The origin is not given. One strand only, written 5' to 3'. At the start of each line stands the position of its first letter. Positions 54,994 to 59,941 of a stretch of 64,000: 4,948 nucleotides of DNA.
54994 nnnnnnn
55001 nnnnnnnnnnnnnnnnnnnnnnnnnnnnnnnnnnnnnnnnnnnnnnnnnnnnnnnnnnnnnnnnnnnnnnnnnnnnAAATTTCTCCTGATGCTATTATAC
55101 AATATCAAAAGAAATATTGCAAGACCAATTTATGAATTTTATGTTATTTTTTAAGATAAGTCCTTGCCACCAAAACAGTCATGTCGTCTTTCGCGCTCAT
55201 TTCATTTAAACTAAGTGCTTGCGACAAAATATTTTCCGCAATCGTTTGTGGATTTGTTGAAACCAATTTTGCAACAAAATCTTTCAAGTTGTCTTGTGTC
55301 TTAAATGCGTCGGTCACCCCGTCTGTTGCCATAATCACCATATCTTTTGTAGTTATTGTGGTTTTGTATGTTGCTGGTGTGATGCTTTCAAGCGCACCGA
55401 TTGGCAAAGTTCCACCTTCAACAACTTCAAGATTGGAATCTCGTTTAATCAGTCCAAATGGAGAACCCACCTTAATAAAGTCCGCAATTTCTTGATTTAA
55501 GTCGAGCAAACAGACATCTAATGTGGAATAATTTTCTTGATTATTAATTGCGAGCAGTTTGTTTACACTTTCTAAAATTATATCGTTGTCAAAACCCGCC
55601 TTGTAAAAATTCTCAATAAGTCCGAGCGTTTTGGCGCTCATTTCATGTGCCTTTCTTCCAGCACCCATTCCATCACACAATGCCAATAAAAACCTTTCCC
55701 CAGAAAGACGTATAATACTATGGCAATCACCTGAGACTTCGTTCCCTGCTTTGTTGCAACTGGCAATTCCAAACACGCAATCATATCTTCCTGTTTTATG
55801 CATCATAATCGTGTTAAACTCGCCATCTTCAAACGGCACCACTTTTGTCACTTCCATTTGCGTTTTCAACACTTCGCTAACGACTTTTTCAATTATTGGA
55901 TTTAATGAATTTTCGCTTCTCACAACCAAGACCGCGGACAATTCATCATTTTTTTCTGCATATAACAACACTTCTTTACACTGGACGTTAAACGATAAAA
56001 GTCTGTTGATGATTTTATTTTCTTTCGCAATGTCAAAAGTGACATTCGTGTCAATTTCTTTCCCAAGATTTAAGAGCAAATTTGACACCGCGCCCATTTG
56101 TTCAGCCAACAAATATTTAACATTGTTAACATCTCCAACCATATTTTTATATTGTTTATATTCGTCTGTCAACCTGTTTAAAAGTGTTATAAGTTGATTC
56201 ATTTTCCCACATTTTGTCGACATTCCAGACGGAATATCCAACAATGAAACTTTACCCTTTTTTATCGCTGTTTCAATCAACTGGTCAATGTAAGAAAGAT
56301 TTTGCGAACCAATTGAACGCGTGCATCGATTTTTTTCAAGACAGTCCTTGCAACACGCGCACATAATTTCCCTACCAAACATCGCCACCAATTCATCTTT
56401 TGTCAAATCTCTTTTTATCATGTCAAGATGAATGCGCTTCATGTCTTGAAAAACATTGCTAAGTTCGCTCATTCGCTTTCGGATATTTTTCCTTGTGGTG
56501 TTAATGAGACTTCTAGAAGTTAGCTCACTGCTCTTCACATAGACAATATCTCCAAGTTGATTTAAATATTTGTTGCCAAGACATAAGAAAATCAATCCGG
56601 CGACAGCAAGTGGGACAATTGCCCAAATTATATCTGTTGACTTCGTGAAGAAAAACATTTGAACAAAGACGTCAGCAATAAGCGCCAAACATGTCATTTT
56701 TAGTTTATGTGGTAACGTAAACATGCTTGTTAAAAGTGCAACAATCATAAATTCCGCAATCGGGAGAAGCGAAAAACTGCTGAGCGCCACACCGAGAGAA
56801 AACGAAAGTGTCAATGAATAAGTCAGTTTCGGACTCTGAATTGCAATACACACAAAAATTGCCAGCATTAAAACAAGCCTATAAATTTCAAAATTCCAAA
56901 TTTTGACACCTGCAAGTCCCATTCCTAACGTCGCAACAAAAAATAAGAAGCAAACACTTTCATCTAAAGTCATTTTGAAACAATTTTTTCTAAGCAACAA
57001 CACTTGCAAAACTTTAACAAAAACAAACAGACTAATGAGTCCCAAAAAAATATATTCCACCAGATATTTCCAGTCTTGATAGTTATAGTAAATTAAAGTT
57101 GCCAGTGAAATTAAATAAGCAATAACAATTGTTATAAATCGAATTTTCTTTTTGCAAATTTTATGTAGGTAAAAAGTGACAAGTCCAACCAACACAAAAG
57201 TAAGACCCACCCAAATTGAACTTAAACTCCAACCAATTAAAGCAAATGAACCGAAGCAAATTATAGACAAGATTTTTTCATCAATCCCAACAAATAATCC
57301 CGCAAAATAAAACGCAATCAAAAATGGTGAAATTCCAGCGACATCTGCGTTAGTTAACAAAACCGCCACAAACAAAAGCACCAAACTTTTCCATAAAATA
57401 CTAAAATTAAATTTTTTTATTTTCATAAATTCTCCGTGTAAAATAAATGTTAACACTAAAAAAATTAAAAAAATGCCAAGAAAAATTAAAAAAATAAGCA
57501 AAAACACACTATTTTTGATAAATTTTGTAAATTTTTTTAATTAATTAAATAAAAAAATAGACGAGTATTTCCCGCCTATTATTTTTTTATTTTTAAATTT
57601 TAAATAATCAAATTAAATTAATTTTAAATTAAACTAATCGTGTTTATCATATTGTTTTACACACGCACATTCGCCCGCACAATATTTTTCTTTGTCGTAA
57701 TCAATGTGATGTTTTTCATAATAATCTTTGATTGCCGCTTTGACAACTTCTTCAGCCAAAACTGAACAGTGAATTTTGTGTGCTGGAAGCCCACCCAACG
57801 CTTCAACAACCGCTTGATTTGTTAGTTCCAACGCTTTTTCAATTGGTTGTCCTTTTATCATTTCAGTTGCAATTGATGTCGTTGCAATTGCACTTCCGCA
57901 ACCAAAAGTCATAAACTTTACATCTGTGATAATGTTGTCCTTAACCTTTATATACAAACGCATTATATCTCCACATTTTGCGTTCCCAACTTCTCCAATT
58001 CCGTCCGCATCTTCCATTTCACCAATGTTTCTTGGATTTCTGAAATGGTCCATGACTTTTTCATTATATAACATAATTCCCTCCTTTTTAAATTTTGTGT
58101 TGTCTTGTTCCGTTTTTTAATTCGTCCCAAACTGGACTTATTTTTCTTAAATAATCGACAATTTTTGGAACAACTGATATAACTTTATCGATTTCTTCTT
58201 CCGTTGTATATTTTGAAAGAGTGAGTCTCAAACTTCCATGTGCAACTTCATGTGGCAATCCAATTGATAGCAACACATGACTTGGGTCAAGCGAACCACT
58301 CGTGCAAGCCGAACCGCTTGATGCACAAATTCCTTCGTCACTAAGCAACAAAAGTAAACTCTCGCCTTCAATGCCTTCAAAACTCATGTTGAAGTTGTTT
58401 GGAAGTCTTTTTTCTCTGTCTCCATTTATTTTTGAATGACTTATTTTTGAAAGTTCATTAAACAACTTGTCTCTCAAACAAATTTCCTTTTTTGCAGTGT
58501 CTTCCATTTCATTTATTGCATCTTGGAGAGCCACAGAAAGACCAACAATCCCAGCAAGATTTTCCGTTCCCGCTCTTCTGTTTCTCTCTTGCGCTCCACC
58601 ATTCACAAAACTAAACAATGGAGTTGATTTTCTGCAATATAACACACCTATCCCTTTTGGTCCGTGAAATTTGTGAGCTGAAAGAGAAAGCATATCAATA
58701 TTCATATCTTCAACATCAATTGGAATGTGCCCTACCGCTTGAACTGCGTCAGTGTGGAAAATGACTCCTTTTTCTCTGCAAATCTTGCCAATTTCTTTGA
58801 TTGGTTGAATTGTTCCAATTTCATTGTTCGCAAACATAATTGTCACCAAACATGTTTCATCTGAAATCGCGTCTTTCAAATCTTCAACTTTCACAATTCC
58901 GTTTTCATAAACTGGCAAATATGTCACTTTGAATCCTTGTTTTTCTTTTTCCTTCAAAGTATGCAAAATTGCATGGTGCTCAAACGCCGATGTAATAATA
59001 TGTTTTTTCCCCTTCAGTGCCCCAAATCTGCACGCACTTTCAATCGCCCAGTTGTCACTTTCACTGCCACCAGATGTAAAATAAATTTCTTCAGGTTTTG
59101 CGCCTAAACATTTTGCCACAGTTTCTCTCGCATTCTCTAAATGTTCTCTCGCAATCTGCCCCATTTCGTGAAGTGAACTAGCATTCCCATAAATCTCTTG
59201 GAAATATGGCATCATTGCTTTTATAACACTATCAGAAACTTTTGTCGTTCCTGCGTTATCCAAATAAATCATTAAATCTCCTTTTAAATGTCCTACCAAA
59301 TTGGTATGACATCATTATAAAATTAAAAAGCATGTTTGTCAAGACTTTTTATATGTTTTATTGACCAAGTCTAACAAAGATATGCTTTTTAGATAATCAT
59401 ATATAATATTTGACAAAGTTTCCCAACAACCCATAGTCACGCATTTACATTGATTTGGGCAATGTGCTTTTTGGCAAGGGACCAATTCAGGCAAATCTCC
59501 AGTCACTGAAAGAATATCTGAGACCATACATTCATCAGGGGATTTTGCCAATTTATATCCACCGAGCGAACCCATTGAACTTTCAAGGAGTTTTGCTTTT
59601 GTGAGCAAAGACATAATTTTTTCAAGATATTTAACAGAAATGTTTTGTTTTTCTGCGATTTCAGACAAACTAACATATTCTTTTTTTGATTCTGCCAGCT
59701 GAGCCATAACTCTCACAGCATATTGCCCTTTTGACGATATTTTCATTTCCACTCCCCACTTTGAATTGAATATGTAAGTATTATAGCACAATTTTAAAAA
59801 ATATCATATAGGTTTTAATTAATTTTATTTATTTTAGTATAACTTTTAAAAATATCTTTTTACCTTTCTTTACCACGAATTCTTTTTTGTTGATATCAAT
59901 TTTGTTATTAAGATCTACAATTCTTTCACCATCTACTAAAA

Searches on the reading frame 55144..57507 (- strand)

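Call 70: search_protein_families(library=pfam, proteins=[window:55144-57507:-], max_evalue=0.00001)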
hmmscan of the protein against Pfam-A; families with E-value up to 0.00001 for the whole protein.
window:55144-57507:- (787 aa): 2 families
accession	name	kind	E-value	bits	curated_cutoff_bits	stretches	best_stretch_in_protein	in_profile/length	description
PF19732.4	SpoIIE_N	-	6.8e-31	107.9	27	1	32-589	32-603/605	Stage II sporulation protein E N-terminal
PF07228.17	SpoIIE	-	1.5e-29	103.8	25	1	603-783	2-191/192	Stage II sporulation protein E (SpoIIE)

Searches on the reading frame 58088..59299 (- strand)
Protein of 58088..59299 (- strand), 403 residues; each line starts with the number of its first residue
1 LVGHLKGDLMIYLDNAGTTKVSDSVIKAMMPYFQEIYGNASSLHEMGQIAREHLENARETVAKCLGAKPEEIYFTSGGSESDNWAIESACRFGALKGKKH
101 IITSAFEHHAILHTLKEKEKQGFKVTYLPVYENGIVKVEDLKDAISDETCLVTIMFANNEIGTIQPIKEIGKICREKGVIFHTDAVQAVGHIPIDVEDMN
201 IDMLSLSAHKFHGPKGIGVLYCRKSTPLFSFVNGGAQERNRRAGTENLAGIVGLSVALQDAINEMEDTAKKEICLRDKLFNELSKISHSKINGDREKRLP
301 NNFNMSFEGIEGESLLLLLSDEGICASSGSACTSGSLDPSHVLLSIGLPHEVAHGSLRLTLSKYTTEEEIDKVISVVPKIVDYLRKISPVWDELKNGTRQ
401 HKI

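Call 71: search_protein_families(library=pfam, proteins=[window:58088-59299:-], max_evalue=0.00001)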
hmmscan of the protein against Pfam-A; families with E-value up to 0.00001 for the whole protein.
window:58088-59299:- (403 aa): 2 families
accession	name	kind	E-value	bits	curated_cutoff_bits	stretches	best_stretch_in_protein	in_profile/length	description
PF00266.25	Aminotran_5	-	1.5e-92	310.9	21.5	1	11-373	1-371/371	Aminotransferase class-V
PF01212.27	Beta_elim_lyase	-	9.2e-07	28.9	27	1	53-231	33-215/288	Beta-eliminating lyase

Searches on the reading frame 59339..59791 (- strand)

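Call 71: search_protein_families(library=pfam, proteins=[window:59339-59791:-], max_evalue=0.00001)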
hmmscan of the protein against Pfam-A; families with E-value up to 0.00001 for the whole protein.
window:59339-59791:- (150 aa): 1 family
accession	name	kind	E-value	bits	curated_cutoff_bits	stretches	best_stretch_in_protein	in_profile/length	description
PF02082.26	Rrf2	-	6e-33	114.2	30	1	18-144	1-131/132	Iron-dependent Transcriptional regulator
